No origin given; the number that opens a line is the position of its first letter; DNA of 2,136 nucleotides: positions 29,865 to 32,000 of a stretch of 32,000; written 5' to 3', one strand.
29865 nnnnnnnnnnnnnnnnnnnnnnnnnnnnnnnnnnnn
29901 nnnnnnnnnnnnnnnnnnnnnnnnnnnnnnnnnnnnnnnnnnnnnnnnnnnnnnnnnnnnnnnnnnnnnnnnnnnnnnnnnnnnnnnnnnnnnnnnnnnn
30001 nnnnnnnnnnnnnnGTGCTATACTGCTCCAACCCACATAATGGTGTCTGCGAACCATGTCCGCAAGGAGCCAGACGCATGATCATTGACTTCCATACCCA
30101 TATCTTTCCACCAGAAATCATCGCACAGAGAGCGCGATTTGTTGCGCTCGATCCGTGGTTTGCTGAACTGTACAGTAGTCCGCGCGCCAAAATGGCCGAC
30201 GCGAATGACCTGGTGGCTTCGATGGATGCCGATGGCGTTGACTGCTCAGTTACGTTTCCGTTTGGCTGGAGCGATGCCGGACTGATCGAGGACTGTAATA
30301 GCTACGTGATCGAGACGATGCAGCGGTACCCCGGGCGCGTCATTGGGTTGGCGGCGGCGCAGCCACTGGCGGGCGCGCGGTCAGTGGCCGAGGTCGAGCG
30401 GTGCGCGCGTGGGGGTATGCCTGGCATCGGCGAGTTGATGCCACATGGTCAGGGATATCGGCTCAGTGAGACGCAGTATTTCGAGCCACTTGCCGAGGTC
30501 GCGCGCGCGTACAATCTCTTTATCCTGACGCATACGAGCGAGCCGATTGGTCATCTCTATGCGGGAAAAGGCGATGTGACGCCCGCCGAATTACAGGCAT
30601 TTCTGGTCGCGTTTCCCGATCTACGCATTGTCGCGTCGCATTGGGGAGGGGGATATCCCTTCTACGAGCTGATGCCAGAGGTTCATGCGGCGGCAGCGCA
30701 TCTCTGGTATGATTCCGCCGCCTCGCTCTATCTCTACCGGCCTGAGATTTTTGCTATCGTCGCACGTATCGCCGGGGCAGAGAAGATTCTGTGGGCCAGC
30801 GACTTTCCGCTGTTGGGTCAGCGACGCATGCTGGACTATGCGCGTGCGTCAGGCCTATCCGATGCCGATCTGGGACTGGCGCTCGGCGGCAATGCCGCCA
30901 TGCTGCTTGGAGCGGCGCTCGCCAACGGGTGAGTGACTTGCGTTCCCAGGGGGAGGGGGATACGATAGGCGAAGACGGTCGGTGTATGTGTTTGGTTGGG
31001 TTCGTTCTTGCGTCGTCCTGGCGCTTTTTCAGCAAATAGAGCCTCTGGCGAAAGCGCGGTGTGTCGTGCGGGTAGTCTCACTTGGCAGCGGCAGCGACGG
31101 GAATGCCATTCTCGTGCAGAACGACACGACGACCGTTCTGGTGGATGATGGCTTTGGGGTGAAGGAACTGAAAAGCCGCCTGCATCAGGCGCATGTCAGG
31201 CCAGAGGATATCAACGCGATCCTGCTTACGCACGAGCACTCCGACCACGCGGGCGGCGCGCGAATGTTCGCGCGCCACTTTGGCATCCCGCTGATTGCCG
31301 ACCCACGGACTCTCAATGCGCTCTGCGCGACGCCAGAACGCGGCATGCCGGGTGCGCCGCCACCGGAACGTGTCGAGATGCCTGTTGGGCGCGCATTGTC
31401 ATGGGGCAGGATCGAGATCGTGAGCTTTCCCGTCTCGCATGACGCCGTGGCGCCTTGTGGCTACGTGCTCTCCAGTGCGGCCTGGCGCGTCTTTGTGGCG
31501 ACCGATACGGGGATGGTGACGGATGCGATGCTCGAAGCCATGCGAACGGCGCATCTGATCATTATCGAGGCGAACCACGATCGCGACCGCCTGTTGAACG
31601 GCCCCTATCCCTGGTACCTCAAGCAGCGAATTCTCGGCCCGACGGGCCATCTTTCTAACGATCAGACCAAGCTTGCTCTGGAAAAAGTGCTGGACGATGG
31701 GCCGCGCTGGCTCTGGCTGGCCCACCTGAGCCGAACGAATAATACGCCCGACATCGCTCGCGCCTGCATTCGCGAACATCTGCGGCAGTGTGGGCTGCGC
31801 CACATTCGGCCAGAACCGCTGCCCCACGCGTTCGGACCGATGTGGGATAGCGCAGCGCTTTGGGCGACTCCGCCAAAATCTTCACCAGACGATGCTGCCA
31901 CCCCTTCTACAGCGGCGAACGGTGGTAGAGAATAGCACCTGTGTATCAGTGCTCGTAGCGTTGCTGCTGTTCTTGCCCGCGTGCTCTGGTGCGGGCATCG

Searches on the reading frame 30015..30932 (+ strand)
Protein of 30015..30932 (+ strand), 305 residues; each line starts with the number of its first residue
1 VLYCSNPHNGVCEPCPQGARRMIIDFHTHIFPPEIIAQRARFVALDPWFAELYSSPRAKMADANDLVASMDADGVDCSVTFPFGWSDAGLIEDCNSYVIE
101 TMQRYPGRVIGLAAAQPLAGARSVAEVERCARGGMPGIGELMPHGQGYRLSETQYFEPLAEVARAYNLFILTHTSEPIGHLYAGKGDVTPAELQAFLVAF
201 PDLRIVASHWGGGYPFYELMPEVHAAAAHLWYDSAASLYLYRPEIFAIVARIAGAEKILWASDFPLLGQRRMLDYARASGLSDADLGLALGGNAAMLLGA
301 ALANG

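Call 92: search_protein_families(library=pfam, proteins=[window:30015-30932:+], max_evalue=0.001)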
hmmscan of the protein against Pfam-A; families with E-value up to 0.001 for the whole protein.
window:30015-30932:+ (305 aa): 1 family
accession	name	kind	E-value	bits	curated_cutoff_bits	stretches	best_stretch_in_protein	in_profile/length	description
PF04909.20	Amidohydro_2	-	9.8e-31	108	26.4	1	24-299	1-288/289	Amidohydrolase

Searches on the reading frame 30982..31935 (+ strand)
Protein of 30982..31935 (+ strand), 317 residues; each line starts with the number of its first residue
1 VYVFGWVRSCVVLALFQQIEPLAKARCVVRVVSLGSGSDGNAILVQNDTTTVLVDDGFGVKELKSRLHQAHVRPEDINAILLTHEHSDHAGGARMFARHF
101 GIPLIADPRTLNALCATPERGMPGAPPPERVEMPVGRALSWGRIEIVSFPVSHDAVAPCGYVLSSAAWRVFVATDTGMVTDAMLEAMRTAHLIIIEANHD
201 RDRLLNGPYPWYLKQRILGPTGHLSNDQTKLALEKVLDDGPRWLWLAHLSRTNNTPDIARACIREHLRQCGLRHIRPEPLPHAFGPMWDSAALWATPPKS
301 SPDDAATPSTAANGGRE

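Call 92: search_protein_families(library=pfam, proteins=[window:30982-31935:+], max_evalue=0.001)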
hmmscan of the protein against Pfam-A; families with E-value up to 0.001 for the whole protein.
window:30982-31935:+ (317 aa): 2 families
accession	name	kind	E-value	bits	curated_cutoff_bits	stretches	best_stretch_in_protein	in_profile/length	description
PF12706.13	Lactamase_B_2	-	3.4e-22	79.5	27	1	50-236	1-190/200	Beta-lactamase superfamily domain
PF00753.33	Lactamase_B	-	1.8e-17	64.4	22.7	1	39-119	5-86/196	Metallo-beta-lactamase superfamily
